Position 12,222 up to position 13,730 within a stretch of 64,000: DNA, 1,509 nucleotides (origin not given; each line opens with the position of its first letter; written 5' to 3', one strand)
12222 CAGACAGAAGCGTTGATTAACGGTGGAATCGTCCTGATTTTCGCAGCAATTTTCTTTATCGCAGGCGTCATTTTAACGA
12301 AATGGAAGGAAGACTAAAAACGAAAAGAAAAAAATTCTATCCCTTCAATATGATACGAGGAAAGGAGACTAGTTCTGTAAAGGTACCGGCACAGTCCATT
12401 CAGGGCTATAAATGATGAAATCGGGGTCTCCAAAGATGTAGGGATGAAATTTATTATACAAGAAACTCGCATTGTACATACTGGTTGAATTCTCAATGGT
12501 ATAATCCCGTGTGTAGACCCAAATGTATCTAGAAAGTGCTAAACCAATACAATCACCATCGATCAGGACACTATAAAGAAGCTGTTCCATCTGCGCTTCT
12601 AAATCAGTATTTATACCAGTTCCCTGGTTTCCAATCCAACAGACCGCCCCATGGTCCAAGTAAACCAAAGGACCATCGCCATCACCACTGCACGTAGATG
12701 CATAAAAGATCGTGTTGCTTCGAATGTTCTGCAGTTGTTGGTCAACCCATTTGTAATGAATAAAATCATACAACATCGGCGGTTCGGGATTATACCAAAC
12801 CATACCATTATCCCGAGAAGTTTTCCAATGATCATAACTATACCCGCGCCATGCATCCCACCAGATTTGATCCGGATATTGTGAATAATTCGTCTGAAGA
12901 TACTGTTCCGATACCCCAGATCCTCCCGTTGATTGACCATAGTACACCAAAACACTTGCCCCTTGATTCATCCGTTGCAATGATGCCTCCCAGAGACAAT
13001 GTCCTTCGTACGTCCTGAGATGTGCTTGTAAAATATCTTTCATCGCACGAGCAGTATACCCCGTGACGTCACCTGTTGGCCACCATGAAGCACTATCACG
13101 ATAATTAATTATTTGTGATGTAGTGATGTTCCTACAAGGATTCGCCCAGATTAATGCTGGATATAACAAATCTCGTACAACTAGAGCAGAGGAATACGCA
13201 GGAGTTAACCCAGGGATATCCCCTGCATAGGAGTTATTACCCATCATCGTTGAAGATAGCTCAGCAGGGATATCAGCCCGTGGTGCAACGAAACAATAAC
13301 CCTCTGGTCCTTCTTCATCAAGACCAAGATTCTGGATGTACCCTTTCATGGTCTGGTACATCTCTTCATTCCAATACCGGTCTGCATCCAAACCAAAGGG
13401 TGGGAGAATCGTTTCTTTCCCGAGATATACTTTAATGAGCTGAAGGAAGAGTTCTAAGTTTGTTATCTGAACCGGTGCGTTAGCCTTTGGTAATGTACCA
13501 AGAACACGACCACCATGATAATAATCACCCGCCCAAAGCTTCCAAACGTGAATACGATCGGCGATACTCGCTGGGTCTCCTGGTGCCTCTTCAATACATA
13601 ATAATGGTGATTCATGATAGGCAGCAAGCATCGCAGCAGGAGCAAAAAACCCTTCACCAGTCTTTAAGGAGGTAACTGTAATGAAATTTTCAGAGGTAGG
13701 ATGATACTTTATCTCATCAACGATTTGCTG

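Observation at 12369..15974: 1201-aa secreted gingipain-family homologue whose catalytic His position reads Gln: possible pseudo-peptidase with PPC domains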

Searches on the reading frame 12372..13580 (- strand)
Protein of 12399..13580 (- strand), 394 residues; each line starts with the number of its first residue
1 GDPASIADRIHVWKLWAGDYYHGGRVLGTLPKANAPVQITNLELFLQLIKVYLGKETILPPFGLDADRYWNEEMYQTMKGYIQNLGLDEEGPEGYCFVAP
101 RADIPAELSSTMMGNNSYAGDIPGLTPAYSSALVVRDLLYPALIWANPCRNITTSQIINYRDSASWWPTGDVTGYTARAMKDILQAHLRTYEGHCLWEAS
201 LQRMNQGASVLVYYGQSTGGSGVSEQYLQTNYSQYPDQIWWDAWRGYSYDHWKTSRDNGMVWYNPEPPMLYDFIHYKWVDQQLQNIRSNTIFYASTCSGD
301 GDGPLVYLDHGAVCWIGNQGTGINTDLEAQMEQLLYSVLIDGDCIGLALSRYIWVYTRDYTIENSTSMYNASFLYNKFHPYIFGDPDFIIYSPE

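Call 39: search_solved_structures(query=A4, max_evalue=10, show_alignments=3)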
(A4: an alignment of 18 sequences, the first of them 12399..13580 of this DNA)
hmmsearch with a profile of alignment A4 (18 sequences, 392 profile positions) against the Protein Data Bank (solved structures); distinct sequences matched with E-value up to 10: 1.
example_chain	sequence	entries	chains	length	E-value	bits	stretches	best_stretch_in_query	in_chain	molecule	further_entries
5aar_A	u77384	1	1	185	0.91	11.6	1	277-345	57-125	POTASSIUM CHANNEL AKT1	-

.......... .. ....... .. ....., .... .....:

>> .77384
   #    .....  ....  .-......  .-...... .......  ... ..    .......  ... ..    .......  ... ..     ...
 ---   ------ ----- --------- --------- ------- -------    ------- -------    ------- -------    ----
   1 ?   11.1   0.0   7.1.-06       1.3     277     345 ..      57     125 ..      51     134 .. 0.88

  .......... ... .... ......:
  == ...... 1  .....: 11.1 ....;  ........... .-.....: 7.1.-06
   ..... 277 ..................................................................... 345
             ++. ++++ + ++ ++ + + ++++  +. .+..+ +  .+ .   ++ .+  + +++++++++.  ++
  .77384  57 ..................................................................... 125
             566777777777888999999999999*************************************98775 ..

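Call 41: search_protein_families(library=pfam, proteins=[window:12399-13580:-], max_evalue=10)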
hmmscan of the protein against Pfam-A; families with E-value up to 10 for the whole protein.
window:12399-13580:- (394 aa): 1 family
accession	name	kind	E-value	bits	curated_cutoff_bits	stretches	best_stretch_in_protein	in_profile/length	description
PF00377.23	Prion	-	0.28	11.6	25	1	224-243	12-31/116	Prion/Doppel alpha-helical domain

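Call 67: search_protein_representatives(alignment_id=A6)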
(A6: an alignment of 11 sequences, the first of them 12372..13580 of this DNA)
Query: 11 sequences, 405 profile positions. Proteins with E-value up to 0.001 (for the whole library): 72; up to 1e-10: 42; up to 1e-30: 23. The best 72 are listed.
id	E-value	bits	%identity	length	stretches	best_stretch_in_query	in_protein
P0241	3.7e-218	740.7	-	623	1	1-405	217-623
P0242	2.0e-191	652.7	-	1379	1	1-404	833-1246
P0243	6.5e-127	440.2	-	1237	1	6-404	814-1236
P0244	1.2e-120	419.6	-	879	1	8-404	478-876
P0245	6.0e-119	414.0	-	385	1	55-402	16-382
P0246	3.0e-112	392.0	-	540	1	11-404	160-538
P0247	1.1e-109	383.5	-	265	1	158-404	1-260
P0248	3.0e-109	382.1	-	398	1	6-404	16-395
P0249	1.6e-98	346.8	-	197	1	213-405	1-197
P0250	1.5e-82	294.1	-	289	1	139-403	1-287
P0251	1.1e-71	258.4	-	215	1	48-201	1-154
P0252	2.6e-66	240.7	-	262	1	49-233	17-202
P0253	6.2e-64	232.8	-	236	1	53-284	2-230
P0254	7.0e-62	226.1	-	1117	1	3-153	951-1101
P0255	2.3e-59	217.8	-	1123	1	10-226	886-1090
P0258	1.0e-46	176.1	-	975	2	40-364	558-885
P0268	3.4e-19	85.5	-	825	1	69-403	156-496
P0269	4.8e-19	85.0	-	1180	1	68-402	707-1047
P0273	1.2e-15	73.9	-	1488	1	69-395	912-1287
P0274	3.9e-15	72.1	-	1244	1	72-404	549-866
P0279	4.1e-12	62.2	-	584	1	68-395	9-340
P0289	1.4e-08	50.6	-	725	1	72-390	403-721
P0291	1.5e-07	47.2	-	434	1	96-392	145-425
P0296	1.0e-06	44.4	-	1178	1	88-403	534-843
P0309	1.4e-04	37.4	-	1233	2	68-403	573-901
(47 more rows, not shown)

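Call 68: search_protein_families(library=pfam, proteins=[P0258, P0268, P0269, P0273, P0274, P0279, P0289, P0291, P0296, P0309], max_evalue=0.01)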
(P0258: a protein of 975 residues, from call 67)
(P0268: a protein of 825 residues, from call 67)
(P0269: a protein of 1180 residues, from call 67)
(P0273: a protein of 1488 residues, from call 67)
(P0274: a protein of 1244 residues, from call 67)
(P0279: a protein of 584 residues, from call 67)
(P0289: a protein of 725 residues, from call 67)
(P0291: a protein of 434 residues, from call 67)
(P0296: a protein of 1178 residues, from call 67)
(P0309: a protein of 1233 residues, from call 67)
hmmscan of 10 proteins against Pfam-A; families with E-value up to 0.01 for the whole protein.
P0258 (975 aa): 0 families

P0268 (825 aa): 8 families
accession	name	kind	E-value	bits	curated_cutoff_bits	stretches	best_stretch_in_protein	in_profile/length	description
PF01364.23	Peptidase_C25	-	4.4e-11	43.1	23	1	185-485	118-374/374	Peptidase family C25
PF17957.7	Big_7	-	6.7e-11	43.1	24.1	1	696-759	1-69/70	Bacterial Ig domain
PF19077.6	Big_13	-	1.2e-09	39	27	1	728-776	44-98/102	Bacterial Ig-like domain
PF13750.12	Big_3_3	-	3e-08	33.9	27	0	654-729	2-82/157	Bacterial Ig-like domain (group 3)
PF22352.2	K319L-like_PKD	-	0.00056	20.3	27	0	737-778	43-84/84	K319L-like, PKD domain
PF16640.11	Big_3_5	-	0.0016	19.4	35.5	0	611-672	5-66/88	Bacterial Ig-like domain (group 3)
PF16967.11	TcfC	-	0.0082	16.1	29.4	0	635-682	13-58/68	E-set like domain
PF07495.19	Y_Y_Y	-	0.0092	16.3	26.6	0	749-776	33-60/65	Y_Y_Y domain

P0269 (1180 aa): 6 families
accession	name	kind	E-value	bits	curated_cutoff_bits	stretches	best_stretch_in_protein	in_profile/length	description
PF01364.23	Peptidase_C25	-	1.6e-12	47.8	23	1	758-1036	128-373/374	Peptidase family C25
PF17957.7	Big_7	-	3.5e-06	28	24.1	1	1069-1132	3-69/70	Bacterial Ig domain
PF00431.26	CUB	-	0.0013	19.5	21.4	1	247-333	16-108/110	CUB domain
PF13750.12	Big_3_3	-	0.0016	18.6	27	1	1115-1160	3-50/157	Bacterial Ig-like domain (group 3)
PF04151.21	PPC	-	0.0029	18.9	25.9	1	452-523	2-69/70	Bacterial pre-peptidase C-terminal domain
PF19077.6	Big_13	-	0.0051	17.7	27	0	1091-1152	34-101/102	Bacterial Ig-like domain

P0273 (1488 aa): 2 families
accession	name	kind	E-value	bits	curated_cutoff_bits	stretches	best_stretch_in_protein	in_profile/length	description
PF00404.24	Dockerin_1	-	0.00027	21.5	22.9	1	177-224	3-55/57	Dockerin type I domain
PF00431.26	CUB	-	0.00071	20.3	21.4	1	434-518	17-107/110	CUB domain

P0274 (1244 aa): 1 family
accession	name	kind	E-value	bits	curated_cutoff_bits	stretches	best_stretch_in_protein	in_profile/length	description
PF01364.23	Peptidase_C25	-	4e-06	26.7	23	1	564-854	118-374/374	Peptidase family C25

P0279 (584 aa): 4 families
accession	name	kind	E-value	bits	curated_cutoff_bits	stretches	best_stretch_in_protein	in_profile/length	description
PF17957.7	Big_7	-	3e-14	53.8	24.1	2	371-434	3-69/70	Bacterial Ig domain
PF19077.6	Big_13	-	1.6e-08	35.4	27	1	395-454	36-101/102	Bacterial Ig-like domain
PF01364.23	Peptidase_C25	-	0.00091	19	23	1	111-335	196-372/374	Peptidase family C25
PF09136.16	Glucodextran_B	-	0.0037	17.6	27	0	400-454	36-82/83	Glucodextranase, domain B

P0289 (725 aa): 0 families

P0291 (434 aa): 1 family
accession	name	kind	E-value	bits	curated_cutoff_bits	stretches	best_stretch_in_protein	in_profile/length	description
PF01364.23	Peptidase_C25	-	4.2e-06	26.7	23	1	222-423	209-372/374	Peptidase family C25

P0296 (1178 aa): 2 families
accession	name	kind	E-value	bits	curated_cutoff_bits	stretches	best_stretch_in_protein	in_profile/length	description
PF04151.21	PPC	-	6.2e-08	33.8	25.9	1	261-327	5-69/70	Bacterial pre-peptidase C-terminal domain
PF01364.23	Peptidase_C25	-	3.7e-05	23.6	23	1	643-832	219-374/374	Peptidase family C25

P0309 (1233 aa): 2 families
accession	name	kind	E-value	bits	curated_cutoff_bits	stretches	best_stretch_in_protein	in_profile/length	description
PF01364.23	Peptidase_C25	-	1.3e-07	31.6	23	1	624-890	128-374/374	Peptidase family C25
PF08842.16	Mfa2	-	0.00047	20.3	21.2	1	337-386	27-76/277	Fimbrillin-A associated anchor proteins Mfa1 and Mfa2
